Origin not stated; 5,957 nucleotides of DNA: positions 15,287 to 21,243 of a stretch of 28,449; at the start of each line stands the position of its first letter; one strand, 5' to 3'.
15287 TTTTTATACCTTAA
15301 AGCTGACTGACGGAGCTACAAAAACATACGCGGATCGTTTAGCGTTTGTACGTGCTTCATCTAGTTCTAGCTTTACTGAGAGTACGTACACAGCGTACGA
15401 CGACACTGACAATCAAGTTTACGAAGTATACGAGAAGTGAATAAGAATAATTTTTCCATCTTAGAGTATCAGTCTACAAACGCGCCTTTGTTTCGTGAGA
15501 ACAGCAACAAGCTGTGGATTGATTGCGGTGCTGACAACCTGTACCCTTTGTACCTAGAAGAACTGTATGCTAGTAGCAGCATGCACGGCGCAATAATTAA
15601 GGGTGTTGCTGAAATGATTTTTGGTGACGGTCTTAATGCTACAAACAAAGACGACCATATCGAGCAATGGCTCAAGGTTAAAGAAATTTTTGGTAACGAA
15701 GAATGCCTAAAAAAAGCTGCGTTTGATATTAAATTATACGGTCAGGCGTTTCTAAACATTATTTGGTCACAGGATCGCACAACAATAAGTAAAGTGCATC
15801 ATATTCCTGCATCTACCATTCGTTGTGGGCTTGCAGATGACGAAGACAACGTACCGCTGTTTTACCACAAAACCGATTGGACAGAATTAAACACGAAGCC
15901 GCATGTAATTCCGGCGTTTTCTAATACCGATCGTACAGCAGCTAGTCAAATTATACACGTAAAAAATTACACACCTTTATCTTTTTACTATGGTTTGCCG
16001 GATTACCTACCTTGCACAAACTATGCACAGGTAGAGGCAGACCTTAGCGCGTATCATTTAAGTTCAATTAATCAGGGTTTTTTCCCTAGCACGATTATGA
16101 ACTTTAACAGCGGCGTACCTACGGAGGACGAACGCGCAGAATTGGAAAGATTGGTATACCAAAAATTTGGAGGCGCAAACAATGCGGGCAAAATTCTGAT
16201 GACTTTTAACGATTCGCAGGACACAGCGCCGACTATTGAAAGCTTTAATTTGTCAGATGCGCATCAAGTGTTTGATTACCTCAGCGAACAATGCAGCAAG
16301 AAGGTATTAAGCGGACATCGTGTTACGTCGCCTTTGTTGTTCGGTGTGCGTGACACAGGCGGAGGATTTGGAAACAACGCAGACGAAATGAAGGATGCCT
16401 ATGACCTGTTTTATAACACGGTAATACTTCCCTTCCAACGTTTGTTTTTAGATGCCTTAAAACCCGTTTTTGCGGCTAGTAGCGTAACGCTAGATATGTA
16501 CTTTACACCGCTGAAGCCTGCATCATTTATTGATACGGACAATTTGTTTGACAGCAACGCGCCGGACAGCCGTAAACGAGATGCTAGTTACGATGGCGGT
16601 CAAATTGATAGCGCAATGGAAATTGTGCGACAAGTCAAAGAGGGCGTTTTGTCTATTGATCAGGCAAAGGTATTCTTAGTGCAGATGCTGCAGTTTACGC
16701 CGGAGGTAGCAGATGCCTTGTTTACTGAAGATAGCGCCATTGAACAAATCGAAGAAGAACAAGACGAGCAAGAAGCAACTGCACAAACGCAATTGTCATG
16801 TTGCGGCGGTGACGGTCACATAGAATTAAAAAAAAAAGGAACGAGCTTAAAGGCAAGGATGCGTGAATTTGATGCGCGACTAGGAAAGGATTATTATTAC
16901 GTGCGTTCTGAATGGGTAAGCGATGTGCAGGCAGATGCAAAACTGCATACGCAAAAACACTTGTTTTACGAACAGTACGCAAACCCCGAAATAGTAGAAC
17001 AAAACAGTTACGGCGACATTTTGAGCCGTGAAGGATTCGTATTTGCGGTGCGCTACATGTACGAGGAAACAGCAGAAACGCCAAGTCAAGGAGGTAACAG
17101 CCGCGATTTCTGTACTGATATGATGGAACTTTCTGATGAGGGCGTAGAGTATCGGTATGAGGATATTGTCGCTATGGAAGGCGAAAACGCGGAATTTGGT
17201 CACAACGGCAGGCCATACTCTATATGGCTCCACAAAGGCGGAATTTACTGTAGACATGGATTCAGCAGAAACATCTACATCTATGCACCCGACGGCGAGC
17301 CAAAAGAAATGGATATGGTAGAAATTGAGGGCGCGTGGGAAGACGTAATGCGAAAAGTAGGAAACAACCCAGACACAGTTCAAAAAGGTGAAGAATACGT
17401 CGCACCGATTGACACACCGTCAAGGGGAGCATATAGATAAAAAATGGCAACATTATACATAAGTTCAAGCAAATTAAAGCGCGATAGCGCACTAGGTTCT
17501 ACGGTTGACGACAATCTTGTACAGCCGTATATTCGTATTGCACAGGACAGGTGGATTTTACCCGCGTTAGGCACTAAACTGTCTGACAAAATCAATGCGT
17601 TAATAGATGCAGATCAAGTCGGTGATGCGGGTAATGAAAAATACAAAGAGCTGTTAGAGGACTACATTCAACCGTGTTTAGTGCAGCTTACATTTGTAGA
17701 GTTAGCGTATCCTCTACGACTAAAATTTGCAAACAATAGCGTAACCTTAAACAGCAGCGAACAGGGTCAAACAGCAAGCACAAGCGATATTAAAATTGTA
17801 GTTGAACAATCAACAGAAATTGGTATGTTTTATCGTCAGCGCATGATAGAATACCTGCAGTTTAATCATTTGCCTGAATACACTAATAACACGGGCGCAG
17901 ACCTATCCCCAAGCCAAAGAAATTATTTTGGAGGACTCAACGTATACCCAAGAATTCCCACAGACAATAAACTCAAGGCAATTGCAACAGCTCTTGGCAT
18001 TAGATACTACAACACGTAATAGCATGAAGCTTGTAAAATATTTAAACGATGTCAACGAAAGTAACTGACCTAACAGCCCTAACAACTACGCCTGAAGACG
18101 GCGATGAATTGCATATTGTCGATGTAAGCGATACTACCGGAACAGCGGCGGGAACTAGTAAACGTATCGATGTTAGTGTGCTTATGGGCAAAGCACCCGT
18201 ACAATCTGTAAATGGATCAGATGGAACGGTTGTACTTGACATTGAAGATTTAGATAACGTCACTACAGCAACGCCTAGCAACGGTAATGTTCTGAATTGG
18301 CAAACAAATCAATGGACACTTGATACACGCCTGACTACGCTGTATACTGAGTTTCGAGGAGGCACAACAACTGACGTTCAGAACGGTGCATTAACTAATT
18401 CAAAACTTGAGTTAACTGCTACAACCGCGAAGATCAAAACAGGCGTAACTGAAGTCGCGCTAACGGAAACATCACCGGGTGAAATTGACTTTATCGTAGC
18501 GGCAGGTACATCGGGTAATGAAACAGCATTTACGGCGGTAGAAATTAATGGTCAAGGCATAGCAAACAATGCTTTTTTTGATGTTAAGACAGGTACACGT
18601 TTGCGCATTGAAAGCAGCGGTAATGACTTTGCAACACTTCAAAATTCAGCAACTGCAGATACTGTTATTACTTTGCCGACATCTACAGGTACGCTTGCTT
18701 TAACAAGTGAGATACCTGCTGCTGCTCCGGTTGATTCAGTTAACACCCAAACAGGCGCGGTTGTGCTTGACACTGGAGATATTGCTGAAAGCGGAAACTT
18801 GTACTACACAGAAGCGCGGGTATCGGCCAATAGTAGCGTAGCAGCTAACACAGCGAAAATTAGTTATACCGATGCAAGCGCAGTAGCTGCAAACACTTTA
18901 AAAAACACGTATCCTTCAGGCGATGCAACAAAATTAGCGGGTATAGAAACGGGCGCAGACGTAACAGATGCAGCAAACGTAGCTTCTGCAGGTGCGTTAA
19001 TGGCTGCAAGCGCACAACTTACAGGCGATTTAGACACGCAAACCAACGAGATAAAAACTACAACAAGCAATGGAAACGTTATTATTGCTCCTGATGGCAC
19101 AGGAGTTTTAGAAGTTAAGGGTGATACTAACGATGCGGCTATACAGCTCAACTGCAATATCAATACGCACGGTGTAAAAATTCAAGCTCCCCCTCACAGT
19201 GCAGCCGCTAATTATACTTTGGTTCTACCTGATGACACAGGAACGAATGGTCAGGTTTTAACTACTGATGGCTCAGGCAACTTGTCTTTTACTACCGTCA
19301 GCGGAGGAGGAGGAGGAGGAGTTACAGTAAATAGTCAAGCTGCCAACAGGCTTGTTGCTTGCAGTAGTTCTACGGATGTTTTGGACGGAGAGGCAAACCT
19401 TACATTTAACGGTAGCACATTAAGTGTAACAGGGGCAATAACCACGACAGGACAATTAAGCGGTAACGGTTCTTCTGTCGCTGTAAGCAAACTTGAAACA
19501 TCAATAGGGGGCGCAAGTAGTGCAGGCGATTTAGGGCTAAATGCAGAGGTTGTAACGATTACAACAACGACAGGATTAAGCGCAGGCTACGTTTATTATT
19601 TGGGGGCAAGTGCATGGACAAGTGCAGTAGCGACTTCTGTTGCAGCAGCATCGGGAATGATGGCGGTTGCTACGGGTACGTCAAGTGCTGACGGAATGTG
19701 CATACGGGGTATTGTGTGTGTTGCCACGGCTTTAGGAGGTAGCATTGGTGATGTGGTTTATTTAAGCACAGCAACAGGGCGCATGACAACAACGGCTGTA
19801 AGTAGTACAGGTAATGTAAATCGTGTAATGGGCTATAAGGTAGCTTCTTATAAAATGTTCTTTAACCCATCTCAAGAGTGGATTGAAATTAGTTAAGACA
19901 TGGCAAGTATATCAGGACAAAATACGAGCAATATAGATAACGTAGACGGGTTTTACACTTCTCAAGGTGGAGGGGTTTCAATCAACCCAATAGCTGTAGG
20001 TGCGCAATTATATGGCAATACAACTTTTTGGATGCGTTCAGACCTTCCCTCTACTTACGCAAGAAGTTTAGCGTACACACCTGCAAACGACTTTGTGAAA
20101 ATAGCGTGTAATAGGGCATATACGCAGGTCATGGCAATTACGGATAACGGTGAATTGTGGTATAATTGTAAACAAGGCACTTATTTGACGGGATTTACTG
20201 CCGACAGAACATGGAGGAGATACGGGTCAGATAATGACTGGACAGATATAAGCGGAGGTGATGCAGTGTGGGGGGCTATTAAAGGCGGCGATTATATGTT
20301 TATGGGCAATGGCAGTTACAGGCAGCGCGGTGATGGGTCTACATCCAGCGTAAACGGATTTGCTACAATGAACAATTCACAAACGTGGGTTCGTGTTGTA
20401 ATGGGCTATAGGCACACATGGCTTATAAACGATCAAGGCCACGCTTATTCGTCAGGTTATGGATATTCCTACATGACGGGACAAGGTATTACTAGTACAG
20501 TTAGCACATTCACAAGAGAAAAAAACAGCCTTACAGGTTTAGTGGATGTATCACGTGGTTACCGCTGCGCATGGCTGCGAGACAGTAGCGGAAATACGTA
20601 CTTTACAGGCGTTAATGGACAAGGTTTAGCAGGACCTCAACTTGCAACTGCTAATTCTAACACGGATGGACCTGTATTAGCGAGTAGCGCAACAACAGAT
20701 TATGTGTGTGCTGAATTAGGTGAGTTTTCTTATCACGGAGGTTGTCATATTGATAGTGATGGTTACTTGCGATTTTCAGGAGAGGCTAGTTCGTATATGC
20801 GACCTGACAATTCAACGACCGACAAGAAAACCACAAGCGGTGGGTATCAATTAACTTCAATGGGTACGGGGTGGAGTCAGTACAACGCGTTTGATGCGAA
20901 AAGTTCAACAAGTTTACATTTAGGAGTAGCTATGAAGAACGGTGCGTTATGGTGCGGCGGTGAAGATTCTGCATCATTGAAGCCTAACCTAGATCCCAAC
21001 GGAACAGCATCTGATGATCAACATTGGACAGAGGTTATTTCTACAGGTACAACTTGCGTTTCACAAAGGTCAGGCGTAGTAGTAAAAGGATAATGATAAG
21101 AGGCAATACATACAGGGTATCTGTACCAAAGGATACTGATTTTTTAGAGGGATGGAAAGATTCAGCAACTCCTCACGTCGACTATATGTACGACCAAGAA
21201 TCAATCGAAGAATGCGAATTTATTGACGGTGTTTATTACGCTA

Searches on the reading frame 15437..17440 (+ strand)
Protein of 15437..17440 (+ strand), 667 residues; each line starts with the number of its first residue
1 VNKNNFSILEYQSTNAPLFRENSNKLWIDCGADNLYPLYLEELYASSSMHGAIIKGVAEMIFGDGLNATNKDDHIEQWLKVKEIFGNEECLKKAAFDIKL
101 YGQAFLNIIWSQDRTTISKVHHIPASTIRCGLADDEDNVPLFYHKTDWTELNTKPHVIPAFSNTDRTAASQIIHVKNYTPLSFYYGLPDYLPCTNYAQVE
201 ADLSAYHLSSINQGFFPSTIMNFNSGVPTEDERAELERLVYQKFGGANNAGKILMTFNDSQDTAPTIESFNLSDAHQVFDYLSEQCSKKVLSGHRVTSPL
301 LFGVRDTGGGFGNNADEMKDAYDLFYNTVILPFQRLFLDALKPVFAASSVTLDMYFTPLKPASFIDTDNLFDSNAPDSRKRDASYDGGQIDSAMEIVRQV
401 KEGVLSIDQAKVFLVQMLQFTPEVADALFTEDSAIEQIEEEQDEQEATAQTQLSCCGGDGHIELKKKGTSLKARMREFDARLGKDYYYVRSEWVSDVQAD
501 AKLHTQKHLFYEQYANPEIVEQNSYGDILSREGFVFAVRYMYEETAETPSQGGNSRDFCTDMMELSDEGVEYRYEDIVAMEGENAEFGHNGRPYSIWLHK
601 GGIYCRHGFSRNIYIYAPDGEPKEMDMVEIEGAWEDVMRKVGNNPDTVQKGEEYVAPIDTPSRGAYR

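Call 9: search_protein_families(library=phrogs, proteins=[window:15437-17440:+], max_evalue=0.001)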
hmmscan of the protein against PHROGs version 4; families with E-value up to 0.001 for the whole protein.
window:15437-17440:+ (667 aa): 4 families
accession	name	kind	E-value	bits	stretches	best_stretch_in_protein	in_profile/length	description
phrog_33693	-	head and packaging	4.4e-64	217.9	2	11-360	6-356/560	portal protein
phrog_11226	-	head and packaging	9.7e-24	85.1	1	22-329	19-345/388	portal protein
phrog_12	-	head and packaging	1.9e-12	48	1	91-341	144-361/646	portal protein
phrog_68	-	head and packaging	2.1e-07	30.9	1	89-340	94-323/344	portal protein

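Call 27: search_dna_similar(query=window:15437-17440:+, collection=phages, mode=protein, max_rows=25)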
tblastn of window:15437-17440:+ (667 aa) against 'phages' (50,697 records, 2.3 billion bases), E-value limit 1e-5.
Records with a match: 5; places in all: 5; records where one place covers at least 80% of the query: 0.
Best place of each record, by identity: <60% 5.
By first word of the organism name: Nonlabens 4; Methanobacterium 1.
By host as written in the record: Persicivirga sp. IMCC12024 4; Methanothermobacter thermautotrophicus FF3 1.
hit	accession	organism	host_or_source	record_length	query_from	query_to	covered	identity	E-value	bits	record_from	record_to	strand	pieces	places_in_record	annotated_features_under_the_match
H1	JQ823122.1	Nonlabens phage P12024S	Persicivirga sp. IMCC12024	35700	6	359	53%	31.0%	8e-51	197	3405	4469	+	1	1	phage portal protein | hypothetical protein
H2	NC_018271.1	Nonlabens phage P12024S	Persicivirga sp. IMCC12024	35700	6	359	53%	31.0%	8e-51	197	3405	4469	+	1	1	portal protein | hypothetical protein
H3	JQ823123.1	Nonlabens phage P12024L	Persicivirga sp. IMCC12024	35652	6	359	53%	30.7%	3e-50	195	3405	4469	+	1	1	phage portal protein | hypothetical protein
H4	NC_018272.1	Nonlabens phage P12024L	Persicivirga sp. IMCC12024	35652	6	359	53%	30.7%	3e-50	195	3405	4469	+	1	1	portal protein | hypothetical protein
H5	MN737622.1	Methanobacterium virus PhiF3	Methanothermobacter thermautotrophicus ...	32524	37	341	46%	24.4%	8e-10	69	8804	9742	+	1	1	putative portal protein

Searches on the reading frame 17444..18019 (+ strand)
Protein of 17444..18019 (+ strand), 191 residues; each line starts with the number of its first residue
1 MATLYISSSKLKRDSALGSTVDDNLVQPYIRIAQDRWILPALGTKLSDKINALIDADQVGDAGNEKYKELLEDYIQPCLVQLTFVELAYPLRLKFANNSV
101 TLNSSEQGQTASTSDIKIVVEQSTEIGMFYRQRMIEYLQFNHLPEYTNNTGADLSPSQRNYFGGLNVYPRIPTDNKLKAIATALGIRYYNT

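Call 81: search_protein_families(library=pfam, proteins=[window:17444-18019:+], max_evalue=0.01)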
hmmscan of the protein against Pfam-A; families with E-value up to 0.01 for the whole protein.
window:17444-18019:+ (191 aa): 1 family
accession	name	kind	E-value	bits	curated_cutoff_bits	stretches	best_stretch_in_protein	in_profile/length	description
PF20459.4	DUF6712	-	7.5e-15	55.4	25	1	39-152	2-117/121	Family of unknown function (DUF6712)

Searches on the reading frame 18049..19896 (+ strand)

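Call 9: search_protein_families(library=phrogs, proteins=[window:18049-19896:+], max_evalue=0.001)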
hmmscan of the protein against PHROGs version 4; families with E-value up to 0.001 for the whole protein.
window:18049-19896:+ (615 aa): 1 family
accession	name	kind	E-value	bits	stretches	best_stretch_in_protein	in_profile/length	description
phrog_31104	-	unknown function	3.4e-15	57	1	306-430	143-271/365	-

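Call 16: search_protein_families(library=pfam, proteins=[window:18049-19896:+], max_evalue=0.01)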
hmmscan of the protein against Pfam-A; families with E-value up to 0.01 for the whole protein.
window:18049-19896:+ (615 aa): 0 families

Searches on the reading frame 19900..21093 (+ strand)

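Call 9: search_protein_families(library=phrogs, proteins=[window:19900-21093:+], max_evalue=0.001)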
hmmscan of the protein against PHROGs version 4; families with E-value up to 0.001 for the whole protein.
window:19900-21093:+ (397 aa): 1 family
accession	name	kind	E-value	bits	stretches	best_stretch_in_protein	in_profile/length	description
phrog_7220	-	DNA, RNA and nucleotide metabolism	4.2e-06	25.7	1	128-245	98-213/1734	regulator of chromosome condensation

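Call 16: search_protein_families(library=pfam, proteins=[window:19900-21093:+], max_evalue=0.01)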
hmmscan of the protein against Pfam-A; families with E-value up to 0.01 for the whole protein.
window:19900-21093:+ (397 aa): 1 family
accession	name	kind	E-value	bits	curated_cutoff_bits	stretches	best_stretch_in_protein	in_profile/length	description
PF25390.1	WD40_RLD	-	4.6e-10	39.8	150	1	59-260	27-240/363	RCC1-like domain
